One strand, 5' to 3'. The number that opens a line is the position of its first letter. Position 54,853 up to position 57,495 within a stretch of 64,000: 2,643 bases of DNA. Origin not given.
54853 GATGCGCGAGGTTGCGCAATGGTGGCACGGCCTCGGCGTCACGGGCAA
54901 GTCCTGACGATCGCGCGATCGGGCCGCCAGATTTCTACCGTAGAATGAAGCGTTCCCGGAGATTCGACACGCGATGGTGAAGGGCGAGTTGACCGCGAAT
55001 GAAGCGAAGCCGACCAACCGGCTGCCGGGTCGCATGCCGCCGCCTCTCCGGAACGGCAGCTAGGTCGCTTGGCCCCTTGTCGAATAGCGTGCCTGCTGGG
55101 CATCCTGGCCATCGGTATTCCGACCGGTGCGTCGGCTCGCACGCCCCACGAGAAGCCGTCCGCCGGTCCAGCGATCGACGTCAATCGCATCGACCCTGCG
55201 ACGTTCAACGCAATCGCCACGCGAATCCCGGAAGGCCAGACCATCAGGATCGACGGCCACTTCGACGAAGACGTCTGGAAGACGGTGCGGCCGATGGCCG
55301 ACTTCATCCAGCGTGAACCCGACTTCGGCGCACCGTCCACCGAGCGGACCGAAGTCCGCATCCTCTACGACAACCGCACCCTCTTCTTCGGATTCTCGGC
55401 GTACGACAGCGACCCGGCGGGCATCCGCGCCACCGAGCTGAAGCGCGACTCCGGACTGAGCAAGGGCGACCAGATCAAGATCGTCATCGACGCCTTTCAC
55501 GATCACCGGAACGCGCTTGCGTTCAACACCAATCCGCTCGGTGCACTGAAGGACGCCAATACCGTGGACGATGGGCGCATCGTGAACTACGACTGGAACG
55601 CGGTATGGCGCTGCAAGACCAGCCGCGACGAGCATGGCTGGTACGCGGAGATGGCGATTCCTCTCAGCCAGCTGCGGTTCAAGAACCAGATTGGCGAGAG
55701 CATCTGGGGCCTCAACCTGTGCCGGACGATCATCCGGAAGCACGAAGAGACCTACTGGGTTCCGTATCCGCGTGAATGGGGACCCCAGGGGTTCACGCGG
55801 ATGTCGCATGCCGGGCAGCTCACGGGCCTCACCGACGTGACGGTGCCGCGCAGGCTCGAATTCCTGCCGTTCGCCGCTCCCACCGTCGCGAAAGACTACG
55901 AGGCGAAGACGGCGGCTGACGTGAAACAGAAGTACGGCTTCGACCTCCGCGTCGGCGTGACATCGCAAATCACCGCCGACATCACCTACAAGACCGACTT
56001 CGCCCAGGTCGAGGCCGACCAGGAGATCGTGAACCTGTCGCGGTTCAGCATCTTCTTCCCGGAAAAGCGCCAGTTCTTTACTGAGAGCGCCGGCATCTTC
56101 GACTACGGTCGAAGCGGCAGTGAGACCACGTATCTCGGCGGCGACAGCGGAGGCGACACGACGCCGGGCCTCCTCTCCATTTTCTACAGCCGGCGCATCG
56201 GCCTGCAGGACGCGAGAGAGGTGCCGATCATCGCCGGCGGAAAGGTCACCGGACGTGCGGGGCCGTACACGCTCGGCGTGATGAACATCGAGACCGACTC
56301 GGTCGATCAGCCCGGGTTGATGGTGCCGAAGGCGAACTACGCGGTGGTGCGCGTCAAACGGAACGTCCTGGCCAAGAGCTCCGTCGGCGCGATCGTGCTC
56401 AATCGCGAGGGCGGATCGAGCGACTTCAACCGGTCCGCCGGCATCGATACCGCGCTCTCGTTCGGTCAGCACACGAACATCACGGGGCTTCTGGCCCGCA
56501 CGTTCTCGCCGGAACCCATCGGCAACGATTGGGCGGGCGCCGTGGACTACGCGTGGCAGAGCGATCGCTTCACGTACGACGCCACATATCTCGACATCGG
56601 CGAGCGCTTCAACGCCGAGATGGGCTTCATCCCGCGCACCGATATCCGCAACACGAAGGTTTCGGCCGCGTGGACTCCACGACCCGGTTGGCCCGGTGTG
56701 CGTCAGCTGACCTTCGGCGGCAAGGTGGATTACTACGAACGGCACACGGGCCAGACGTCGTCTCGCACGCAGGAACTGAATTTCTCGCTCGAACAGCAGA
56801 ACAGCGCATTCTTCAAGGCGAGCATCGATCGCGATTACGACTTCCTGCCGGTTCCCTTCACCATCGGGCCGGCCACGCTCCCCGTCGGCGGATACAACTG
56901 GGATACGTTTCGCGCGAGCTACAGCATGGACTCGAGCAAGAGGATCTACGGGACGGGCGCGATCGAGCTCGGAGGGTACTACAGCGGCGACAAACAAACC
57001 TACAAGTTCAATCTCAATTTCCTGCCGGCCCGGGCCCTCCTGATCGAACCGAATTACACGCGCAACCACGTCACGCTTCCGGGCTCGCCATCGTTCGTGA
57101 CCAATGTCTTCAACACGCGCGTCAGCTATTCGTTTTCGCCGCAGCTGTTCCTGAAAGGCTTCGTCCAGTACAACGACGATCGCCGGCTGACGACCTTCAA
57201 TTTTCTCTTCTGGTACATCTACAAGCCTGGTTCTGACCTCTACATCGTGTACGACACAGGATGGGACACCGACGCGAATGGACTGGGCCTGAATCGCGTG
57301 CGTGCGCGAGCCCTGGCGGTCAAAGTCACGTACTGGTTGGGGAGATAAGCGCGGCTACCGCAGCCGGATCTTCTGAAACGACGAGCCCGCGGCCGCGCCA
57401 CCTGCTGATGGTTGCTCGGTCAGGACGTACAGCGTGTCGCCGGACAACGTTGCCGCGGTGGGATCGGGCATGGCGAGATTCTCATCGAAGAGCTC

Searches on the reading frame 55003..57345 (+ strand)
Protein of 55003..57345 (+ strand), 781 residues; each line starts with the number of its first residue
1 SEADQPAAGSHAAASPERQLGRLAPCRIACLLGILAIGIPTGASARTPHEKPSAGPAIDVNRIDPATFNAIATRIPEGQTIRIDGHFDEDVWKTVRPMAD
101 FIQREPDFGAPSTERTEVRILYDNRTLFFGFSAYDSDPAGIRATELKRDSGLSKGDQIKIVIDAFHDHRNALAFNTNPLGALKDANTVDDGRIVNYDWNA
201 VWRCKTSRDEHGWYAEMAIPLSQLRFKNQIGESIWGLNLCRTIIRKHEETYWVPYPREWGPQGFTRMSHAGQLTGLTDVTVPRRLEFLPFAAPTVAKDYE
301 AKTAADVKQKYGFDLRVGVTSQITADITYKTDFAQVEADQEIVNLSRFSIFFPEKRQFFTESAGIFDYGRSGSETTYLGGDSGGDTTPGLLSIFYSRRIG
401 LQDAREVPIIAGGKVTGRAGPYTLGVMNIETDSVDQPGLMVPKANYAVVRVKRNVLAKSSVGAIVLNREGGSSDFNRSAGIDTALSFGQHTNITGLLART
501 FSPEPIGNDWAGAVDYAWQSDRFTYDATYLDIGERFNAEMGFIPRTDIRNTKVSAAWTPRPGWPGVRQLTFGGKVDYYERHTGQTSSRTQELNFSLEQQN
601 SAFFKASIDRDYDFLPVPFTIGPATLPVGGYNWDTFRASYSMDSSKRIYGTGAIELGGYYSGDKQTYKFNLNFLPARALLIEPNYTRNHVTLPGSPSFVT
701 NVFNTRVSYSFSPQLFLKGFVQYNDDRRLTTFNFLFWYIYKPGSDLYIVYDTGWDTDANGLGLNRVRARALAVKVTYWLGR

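Call 13: search_protein_families(library=pfam, proteins=[window:55003-57345:+], max_evalue=0.001)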
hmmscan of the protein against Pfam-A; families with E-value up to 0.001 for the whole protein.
window:55003-57345:+ (781 aa): 1 family
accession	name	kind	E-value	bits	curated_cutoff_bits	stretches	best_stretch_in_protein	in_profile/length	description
PF19313.5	DUF5916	-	1.2e-18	67.6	22.6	1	282-369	2-86/572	Domain of unknown function (DUF5916)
